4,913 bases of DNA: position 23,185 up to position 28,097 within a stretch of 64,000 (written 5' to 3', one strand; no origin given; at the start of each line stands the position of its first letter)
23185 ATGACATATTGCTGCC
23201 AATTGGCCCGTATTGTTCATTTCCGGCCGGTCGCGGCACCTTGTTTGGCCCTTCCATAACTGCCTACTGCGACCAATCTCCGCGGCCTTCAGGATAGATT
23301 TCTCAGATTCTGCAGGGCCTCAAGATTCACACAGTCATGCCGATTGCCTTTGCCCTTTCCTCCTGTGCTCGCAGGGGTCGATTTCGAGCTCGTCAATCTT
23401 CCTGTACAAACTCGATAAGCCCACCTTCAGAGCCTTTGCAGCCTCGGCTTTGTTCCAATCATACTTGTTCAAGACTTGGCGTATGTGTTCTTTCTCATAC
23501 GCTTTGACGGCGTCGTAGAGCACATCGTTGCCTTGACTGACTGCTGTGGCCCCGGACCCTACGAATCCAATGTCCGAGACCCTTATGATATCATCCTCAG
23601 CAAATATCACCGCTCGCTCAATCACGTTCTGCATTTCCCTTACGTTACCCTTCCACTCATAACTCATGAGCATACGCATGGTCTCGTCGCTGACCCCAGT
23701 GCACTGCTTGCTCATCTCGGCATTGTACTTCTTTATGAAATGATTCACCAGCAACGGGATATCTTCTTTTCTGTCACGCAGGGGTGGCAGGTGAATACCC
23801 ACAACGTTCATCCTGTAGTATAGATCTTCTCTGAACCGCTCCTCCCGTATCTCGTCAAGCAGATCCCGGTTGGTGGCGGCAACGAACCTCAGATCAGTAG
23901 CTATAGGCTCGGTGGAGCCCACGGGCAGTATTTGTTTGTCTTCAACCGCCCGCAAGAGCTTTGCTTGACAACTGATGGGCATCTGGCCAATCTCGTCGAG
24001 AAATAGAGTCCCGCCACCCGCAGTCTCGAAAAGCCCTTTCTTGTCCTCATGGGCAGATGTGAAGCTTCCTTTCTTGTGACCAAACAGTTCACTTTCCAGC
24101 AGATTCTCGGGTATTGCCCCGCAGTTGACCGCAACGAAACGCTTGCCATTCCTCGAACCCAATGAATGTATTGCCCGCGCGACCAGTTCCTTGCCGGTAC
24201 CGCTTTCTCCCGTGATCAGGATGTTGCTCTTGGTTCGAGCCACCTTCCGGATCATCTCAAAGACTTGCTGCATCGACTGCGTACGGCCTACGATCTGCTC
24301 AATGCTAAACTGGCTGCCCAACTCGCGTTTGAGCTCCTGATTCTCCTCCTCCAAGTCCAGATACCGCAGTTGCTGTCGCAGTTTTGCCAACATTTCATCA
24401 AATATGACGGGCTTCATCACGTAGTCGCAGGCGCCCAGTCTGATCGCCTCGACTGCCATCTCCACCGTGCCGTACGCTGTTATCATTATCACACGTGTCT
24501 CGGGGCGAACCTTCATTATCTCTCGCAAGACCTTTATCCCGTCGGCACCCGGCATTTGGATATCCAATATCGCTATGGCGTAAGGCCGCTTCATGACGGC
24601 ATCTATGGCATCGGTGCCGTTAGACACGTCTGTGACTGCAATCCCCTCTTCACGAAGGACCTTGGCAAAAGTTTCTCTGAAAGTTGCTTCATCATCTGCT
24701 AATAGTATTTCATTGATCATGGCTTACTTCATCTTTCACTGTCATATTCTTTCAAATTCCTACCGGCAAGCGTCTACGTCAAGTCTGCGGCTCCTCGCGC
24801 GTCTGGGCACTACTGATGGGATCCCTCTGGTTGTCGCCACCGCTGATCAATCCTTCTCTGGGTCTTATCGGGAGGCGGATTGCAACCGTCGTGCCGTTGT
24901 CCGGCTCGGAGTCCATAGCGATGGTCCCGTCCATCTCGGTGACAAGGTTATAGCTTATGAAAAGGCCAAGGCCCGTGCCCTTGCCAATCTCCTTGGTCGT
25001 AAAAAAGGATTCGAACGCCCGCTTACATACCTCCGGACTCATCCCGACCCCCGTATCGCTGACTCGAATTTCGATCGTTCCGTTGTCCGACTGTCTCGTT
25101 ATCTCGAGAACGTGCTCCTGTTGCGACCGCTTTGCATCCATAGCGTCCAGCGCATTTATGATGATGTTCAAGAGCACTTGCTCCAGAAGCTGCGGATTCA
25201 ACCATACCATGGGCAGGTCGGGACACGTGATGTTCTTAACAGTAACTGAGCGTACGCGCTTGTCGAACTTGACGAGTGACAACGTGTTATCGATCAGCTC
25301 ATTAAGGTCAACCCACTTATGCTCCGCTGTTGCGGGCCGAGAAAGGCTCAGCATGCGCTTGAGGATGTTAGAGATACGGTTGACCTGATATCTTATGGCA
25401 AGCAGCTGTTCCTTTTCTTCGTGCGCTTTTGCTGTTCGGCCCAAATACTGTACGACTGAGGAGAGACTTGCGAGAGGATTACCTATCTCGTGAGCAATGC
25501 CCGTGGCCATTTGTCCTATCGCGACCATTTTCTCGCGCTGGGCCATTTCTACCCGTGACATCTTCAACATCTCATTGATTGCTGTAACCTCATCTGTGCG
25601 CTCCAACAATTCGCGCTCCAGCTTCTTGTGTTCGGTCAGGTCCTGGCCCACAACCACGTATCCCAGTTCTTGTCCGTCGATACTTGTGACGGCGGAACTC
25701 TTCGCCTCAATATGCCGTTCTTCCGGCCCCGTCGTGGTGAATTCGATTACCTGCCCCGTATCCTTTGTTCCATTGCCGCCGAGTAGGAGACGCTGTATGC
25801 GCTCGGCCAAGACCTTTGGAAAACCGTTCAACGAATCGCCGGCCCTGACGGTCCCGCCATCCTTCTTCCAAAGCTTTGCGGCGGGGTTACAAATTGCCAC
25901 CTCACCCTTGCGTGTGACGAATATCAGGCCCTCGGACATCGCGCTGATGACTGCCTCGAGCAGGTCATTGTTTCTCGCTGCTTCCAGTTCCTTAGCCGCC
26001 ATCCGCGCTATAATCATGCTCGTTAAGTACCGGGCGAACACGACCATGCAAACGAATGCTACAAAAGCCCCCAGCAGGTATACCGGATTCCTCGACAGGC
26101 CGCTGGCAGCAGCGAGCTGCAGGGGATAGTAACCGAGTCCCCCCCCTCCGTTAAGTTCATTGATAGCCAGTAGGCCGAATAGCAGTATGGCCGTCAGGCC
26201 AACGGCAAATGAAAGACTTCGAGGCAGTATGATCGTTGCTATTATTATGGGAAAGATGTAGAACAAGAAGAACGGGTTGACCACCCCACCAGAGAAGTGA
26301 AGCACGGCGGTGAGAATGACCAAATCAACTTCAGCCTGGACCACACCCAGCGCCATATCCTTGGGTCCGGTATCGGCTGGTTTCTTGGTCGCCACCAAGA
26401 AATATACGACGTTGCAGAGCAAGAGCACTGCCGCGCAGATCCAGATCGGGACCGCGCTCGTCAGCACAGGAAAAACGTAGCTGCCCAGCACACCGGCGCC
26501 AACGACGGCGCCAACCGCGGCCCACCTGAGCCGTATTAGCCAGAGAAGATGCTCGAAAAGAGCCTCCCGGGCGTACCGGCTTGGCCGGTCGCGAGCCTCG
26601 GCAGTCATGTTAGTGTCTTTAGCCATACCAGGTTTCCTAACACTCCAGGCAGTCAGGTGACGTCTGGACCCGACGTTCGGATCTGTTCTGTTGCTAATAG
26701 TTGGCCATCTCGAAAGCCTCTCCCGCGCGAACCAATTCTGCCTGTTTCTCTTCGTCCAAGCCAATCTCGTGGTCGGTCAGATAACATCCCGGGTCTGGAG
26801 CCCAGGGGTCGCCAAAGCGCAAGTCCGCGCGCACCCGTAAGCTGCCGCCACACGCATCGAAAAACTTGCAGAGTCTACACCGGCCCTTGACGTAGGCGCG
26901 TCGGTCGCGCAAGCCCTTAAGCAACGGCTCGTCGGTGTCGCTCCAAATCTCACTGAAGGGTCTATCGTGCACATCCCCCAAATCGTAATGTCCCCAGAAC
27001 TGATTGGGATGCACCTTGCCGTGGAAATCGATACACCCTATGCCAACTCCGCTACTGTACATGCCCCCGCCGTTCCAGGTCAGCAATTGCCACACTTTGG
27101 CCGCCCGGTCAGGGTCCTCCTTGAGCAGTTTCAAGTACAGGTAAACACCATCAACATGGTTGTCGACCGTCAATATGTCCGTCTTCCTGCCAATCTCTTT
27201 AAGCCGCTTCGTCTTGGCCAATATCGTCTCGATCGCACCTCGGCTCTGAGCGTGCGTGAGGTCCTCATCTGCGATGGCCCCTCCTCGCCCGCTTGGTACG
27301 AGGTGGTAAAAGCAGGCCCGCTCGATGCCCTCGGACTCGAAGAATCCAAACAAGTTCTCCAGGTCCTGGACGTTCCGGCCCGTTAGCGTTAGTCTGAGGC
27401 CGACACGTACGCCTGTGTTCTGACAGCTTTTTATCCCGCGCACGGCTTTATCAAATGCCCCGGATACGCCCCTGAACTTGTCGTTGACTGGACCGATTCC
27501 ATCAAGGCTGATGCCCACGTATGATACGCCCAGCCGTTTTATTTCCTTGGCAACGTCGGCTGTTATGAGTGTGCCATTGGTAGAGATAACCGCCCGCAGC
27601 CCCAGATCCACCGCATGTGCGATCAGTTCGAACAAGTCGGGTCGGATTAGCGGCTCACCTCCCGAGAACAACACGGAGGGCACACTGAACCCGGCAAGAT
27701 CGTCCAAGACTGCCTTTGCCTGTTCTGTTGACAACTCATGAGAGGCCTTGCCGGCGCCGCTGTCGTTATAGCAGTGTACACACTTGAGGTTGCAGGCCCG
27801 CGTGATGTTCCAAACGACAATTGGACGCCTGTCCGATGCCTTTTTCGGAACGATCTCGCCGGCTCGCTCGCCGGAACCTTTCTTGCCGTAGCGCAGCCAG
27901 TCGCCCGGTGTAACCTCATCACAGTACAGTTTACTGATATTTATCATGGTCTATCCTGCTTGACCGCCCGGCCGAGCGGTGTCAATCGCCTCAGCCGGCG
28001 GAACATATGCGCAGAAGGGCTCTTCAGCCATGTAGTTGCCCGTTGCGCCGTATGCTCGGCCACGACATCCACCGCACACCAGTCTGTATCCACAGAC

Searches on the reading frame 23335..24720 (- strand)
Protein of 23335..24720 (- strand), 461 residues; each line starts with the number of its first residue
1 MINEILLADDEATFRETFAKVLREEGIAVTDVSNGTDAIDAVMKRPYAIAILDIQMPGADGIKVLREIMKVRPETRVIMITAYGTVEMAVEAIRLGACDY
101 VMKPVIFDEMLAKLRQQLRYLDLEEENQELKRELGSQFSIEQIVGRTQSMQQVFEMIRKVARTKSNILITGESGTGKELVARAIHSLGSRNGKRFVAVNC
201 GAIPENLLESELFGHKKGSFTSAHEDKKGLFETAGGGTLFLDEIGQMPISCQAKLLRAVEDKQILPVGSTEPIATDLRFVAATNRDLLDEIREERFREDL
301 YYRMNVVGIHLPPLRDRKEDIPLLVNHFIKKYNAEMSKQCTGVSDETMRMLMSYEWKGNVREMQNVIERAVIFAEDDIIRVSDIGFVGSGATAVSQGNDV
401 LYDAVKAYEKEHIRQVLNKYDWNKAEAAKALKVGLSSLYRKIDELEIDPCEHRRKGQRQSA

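Call 88: search_protein_families(library=pfam, proteins=[window:23335-24720:-], max_evalue=0.00001)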
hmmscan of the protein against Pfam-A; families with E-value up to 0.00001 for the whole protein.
window:23335-24720:- (461 aa): 8 families
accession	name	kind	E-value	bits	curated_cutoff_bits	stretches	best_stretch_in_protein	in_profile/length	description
PF00158.32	Sigma54_activat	-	1.2e-70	237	20.2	1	143-309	1-167/168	Sigma-54 interaction domain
PF00072.30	Response_reg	-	8.3e-28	97.2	30.2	1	5-114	1-110/111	Response regulator receiver domain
PF25601.1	AAA_lid_14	-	4.8e-27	94.1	27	1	315-384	1-70/87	AAA+ ATPase lid domain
PF14532.12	Sigma54_activ_2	-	1.4e-22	80.8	25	1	144-314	1-138/138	Sigma-54 interaction domain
PF02954.25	HTH_8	-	2.9e-10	40.2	22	1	408-444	5-41/42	Bacterial regulatory protein, Fis family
PF07728.20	AAA_5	-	3.8e-07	30.6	22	1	166-286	1-124/139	AAA domain (dynein-related subfamily)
PF00004.35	AAA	-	5.4e-06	27.3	21.2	0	167-299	1-126/131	ATPase family associated with various cellular activities (AAA)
PF13191.12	AAA_16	-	5.8e-06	27.3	32.6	0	142-203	1-63/167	AAA ATPase domain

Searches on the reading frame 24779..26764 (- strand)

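Call 88: search_protein_families(library=pfam, proteins=[window:24779-26764:-], max_evalue=0.00001)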
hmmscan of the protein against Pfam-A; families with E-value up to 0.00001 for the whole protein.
window:24779-26764:- (661 aa): 2 families
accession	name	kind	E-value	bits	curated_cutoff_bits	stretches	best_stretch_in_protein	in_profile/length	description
PF02518.31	HATPase_c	-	4.8e-23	82.1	26.4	1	524-634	3-110/111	Histidine kinase-, DNA gyrase B-, and HSP90-like ATPase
PF00512.31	HisKA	-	5e-10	39.7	26.9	1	417-477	3-63/66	His Kinase A (phospho-acceptor) domain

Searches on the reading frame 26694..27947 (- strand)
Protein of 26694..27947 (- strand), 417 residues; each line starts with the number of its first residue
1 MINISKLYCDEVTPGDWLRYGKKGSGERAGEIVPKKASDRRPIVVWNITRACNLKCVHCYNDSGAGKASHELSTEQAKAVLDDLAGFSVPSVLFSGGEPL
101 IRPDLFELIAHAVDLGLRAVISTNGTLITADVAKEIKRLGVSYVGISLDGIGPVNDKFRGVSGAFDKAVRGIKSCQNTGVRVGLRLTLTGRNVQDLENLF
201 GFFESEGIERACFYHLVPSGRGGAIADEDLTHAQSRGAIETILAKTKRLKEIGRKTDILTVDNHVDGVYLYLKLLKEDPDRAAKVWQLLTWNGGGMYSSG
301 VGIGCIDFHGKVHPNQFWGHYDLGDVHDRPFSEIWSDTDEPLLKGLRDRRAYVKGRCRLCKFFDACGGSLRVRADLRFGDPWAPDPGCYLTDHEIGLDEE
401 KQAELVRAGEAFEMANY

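Call 88: search_protein_families(library=pfam, proteins=[window:26694-27947:-], max_evalue=0.00001)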
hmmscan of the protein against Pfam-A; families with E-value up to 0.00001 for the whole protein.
window:26694-27947:- (417 aa): 2 families
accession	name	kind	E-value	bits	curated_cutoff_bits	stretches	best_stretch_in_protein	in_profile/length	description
PF04055.27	Radical_SAM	-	3.3e-29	102.6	29.5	1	47-202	2-165/166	Radical SAM superfamily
PF13353.11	Fer4_12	-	1.1e-07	32.6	22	1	49-150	12-115/137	4Fe-4S single cluster domain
